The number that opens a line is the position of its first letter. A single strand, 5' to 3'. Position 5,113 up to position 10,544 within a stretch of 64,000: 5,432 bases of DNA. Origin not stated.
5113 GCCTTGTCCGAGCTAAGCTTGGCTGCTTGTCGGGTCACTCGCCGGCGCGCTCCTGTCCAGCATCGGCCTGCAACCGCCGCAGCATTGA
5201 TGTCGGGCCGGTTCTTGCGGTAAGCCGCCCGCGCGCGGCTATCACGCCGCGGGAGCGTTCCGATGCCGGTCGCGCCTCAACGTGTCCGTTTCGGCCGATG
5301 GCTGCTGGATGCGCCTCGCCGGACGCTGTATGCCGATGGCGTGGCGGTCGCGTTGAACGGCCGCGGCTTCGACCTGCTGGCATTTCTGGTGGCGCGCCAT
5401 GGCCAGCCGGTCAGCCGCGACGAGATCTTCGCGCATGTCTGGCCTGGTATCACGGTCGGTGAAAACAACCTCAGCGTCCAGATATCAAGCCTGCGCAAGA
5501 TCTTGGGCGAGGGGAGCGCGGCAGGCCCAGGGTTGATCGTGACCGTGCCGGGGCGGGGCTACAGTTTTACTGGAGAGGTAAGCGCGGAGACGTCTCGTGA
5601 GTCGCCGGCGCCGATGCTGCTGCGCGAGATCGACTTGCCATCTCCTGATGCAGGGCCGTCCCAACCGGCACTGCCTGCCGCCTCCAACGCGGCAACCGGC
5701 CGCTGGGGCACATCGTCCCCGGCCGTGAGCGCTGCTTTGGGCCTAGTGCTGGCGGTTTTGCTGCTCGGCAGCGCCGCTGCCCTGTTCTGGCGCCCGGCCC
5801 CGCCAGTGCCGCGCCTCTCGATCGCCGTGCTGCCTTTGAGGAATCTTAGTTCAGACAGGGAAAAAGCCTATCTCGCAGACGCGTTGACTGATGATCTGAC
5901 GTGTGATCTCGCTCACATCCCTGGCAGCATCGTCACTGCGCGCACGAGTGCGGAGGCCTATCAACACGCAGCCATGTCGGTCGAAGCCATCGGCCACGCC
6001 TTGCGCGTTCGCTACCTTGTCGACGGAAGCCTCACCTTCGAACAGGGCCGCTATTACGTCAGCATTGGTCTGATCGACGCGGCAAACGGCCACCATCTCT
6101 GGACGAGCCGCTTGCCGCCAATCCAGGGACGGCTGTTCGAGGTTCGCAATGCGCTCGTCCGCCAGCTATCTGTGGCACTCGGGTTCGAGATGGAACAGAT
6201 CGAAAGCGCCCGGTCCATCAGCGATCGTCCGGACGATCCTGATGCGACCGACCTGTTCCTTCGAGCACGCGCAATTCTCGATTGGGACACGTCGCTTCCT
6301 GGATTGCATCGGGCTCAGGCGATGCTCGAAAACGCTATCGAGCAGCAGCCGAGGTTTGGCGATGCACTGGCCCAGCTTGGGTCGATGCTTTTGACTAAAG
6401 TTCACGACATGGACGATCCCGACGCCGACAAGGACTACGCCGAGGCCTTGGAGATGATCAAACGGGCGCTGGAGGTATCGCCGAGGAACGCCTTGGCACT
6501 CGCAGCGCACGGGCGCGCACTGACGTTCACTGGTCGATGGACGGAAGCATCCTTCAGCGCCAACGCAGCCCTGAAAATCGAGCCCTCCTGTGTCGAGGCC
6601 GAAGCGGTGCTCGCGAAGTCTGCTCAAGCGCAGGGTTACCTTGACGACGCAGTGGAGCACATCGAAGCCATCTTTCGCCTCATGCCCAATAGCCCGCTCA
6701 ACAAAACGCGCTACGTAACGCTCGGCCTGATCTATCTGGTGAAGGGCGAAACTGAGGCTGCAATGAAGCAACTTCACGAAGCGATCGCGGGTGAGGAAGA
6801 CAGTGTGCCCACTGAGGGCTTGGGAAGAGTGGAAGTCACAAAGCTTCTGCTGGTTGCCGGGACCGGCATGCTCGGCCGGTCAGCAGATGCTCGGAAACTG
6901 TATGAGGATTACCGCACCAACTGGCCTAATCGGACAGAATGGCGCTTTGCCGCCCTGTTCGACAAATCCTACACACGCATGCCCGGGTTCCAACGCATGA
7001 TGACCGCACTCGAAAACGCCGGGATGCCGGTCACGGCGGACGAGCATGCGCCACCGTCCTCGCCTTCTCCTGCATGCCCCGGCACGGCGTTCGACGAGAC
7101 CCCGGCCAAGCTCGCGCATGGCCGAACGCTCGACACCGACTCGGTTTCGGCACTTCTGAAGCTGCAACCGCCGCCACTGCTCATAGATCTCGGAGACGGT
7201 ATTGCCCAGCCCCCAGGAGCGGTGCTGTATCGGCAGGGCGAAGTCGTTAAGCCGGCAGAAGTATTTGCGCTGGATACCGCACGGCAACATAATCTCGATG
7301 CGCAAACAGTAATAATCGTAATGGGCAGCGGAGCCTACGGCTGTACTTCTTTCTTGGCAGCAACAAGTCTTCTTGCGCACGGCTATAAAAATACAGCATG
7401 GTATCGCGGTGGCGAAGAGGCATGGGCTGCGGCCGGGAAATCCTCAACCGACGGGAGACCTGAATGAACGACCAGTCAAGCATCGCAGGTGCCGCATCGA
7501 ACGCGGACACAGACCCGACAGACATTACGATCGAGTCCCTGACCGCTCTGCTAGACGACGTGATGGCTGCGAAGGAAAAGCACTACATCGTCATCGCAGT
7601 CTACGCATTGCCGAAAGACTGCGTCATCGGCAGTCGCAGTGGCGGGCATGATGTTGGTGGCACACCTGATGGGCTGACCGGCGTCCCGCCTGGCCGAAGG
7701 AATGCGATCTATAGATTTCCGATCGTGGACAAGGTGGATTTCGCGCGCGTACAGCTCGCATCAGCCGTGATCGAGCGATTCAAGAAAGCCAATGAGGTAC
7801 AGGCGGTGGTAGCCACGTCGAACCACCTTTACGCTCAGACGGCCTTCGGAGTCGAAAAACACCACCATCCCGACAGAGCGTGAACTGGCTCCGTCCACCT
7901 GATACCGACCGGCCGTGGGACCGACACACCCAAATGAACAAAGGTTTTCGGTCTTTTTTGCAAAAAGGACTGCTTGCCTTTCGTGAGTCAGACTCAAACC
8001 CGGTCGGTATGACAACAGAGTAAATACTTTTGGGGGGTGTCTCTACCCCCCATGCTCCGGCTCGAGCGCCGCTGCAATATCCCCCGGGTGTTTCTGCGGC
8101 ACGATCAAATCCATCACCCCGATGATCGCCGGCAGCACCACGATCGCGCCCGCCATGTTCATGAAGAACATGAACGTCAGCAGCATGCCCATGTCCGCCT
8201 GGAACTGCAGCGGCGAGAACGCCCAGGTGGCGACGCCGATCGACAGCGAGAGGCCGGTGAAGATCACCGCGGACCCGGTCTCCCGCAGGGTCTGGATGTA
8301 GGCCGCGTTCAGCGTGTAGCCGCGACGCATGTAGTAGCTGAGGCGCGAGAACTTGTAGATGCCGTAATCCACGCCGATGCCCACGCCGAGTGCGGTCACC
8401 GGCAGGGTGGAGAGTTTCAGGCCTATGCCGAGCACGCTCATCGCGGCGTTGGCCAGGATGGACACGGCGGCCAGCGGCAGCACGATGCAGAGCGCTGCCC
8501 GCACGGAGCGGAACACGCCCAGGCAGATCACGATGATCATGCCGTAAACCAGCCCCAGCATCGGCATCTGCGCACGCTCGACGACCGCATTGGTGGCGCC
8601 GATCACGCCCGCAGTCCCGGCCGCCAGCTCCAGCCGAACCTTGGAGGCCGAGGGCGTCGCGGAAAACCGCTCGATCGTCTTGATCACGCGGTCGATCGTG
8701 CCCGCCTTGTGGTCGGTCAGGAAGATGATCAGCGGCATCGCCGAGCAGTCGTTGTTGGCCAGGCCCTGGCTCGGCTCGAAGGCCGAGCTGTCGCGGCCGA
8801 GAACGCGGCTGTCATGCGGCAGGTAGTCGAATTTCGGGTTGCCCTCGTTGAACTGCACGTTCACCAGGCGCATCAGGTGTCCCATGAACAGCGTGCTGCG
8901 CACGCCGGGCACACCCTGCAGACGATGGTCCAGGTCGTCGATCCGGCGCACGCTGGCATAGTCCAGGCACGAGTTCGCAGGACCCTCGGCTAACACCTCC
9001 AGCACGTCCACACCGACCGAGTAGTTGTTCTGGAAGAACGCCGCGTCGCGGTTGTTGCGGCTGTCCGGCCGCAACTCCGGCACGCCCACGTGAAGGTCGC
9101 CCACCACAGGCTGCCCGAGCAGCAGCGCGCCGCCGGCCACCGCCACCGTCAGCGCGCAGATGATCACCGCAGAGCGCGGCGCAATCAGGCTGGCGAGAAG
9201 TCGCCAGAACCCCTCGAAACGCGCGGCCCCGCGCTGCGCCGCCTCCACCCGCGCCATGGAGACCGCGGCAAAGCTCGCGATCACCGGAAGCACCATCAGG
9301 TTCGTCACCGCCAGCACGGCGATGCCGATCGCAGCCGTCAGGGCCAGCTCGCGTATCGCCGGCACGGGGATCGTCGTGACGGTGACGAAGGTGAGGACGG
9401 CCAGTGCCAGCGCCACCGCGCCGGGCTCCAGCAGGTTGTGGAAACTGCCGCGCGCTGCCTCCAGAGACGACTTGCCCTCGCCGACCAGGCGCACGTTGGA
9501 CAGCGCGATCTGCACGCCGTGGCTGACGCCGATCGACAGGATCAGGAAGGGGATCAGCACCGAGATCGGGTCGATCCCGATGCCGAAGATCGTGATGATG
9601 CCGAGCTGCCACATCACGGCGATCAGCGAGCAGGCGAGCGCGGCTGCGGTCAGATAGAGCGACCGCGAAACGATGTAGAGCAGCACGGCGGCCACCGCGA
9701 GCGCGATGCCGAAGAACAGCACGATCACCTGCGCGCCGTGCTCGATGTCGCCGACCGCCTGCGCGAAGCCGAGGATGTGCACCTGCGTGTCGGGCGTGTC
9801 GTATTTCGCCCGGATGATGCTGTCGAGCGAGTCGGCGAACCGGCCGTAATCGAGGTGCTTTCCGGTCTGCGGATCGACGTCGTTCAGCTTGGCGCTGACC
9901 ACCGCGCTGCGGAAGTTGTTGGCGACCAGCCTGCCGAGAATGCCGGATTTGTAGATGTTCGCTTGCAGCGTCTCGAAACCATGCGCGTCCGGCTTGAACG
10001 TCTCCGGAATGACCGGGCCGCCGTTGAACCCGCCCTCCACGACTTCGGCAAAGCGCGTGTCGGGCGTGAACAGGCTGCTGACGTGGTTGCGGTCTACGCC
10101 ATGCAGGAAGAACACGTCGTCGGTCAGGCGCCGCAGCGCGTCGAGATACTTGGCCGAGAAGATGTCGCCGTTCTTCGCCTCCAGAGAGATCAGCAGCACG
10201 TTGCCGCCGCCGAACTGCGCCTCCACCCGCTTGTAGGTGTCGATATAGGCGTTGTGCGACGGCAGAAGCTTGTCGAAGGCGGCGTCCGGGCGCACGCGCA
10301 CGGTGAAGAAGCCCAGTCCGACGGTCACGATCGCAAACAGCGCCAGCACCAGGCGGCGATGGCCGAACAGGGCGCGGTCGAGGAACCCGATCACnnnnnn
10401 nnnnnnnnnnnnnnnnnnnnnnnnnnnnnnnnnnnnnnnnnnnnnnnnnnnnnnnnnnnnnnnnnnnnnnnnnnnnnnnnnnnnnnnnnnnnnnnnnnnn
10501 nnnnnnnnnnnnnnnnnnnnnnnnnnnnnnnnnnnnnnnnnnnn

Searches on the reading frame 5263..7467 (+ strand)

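Call 93: search_protein_families(library=pfam, proteins=[window:5263-7467:+], max_evalue=0.001)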
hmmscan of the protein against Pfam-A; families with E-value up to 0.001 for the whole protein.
window:5263-7467:+ (734 aa): 11 families
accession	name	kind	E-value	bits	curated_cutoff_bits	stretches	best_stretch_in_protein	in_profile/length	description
PF00486.34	Trans_reg_C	-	1.9e-15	57.1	26.2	1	28-102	3-77/77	Transcriptional regulatory protein, C terminal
PF13428.12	TPR_14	-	3.9e-11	42.9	23.5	0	390-418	15-43/44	Tetratricopeptide repeat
PF14559.12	TPR_19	-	5.1e-10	40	25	1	388-452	3-67/68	Tetratricopeptide repeat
PF07719.23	TPR_2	-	1.8e-08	34.3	27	0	390-409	15-34/34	Tetratricopeptide repeat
PF13424.12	TPR_12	-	3.3e-06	27.6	30.1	0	389-439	16-74/77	Tetratricopeptide repeat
PF13432.12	TPR_16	-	3.8e-06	27.7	32.7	0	391-430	12-51/65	Tetratricopeptide repeat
PF00515.34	TPR_1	-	2e-05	24.6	27.8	0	390-409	15-34/34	Tetratricopeptide repeat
PF13431.12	TPR_17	-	0.0001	22.7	24.4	0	355-396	2-33/34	Tetratricopeptide repeat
PF12895.13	ANAPC3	-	0.00027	21.6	27.2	0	390-469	3-81/82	Anaphase-promoting complex, cyclosome, subunit 3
PF13181.12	TPR_8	-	0.00027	21.3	25.7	0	390-409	15-34/34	Tetratricopeptide repeat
PF13414.12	TPR_11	-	0.00052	20.1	26.8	0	391-417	9-35/42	TPR repeat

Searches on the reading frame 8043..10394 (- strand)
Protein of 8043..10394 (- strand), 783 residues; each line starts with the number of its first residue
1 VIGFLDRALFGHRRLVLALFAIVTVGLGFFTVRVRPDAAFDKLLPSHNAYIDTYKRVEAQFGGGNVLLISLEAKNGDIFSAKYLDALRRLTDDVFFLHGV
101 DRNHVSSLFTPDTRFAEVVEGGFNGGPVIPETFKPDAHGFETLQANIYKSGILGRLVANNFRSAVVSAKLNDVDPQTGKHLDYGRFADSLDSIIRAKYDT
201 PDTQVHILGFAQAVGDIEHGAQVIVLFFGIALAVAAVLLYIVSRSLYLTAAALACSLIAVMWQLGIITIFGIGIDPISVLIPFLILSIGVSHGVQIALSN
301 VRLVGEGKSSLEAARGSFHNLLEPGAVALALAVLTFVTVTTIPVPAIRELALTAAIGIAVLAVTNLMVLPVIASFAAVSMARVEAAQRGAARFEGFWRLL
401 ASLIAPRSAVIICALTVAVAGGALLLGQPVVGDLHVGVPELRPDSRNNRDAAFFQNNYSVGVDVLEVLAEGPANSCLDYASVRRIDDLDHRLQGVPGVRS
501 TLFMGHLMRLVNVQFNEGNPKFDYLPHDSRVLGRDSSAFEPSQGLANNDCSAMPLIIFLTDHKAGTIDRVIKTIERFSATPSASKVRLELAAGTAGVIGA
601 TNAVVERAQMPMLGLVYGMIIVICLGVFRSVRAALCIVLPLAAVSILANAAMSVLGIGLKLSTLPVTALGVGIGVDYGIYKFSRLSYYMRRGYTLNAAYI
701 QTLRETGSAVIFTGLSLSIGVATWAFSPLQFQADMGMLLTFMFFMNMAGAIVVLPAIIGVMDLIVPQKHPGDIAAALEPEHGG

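Call 93: search_protein_families(library=pfam, proteins=[window:8043-10394:-], max_evalue=0.001)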
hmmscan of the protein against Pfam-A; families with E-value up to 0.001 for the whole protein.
window:8043-10394:- (783 aa): 2 families
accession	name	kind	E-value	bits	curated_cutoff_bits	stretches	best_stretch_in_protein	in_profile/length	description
PF03176.21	MMPL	-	1.3e-19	70.8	20.5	2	562-760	102-301/333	MMPL family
PF02460.24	Patched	-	4.7e-05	23.6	23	1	237-360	19-141/156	Patched SSD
